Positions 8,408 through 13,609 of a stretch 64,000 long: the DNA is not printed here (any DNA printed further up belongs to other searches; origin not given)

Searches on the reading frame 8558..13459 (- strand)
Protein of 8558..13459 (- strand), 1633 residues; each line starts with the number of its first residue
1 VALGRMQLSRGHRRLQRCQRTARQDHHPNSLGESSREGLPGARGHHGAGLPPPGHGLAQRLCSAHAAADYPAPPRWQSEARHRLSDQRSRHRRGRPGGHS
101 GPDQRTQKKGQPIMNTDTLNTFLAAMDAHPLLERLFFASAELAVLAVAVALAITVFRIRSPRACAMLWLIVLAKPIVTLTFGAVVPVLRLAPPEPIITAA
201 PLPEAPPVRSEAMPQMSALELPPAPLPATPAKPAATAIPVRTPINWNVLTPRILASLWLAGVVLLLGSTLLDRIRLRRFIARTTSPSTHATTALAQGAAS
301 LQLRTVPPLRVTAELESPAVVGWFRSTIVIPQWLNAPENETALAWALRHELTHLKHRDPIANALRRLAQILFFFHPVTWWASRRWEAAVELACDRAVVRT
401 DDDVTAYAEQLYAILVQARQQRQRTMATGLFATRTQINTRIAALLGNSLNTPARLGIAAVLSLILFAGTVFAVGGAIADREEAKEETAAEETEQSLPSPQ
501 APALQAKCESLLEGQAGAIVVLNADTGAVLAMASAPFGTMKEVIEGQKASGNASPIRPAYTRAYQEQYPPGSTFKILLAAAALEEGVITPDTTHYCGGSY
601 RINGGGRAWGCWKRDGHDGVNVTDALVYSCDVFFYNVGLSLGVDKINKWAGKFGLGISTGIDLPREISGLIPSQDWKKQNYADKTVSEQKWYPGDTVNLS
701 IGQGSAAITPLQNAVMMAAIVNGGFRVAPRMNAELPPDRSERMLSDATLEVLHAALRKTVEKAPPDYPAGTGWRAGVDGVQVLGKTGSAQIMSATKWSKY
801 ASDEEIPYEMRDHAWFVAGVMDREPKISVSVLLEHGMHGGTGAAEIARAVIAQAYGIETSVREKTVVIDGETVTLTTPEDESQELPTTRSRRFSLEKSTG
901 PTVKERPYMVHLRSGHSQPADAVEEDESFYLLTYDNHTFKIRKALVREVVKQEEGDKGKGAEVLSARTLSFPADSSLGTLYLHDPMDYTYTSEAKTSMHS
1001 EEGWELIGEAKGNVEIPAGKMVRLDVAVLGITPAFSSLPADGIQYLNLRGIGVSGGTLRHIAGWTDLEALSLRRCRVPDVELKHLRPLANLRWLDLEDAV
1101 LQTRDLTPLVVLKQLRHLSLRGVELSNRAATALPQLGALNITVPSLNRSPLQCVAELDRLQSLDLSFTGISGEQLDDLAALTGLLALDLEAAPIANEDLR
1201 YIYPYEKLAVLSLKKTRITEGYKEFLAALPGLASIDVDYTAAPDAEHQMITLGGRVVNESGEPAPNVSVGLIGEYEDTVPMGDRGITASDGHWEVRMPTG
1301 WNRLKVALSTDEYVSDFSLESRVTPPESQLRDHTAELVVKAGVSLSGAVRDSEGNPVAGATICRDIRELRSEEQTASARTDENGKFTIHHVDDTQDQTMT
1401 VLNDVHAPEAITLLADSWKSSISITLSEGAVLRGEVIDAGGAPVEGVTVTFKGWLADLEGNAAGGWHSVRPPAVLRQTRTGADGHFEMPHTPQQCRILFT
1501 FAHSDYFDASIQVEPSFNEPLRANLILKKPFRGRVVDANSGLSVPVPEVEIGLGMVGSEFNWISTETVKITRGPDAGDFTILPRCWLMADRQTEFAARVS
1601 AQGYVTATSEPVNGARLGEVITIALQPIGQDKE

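Call 16: search_protein_families(library=pfam, proteins=[window:8558-13459:-], max_evalue=0.0001)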
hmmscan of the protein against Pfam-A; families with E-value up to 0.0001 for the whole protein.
window:8558-13459:- (1633 aa): 7 families
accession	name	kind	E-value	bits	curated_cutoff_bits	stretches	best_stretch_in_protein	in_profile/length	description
PF00905.27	Transpeptidase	-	4.3e-59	200.6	22.1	1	517-851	1-298/299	Penicillin binding protein transpeptidase domain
PF05569.17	Peptidase_M56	-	1.8e-34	119.7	31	1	142-444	12-296/296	BlaR1 peptidase M56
PF13620.12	CarboxypepD_reg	-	3.4e-18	66.2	32.3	1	1344-1410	1-63/82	Carboxypeptidase regulatory-like domain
PF13715.12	CarbopepD_reg_2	-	1.3e-08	35.2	32.2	0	1345-1399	1-48/88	CarboxypepD_reg-like domain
PF02369.22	Big_1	-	3.1e-08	34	34.9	0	1344-1401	20-76/93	Bacterial Ig-like domain (group 1)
PF20598.4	DUF6795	-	9.2e-08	32.8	27.4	0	1353-1397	8-52/103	Domain of unknown function (DUF6795)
PF13855.12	LRR_8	-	2.6e-05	24.3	27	0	1067-1122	3-58/61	Leucine rich repeat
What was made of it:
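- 8558..13120 (-): BlaR1-like M56 peptidase + transpeptidase + LRR/CarboxypepD_reg gene (1520 aa), the ancestral upstream neighbour. A BlaI-like gene lies just upstream, at about 13117-13533. Pfam (call 16).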
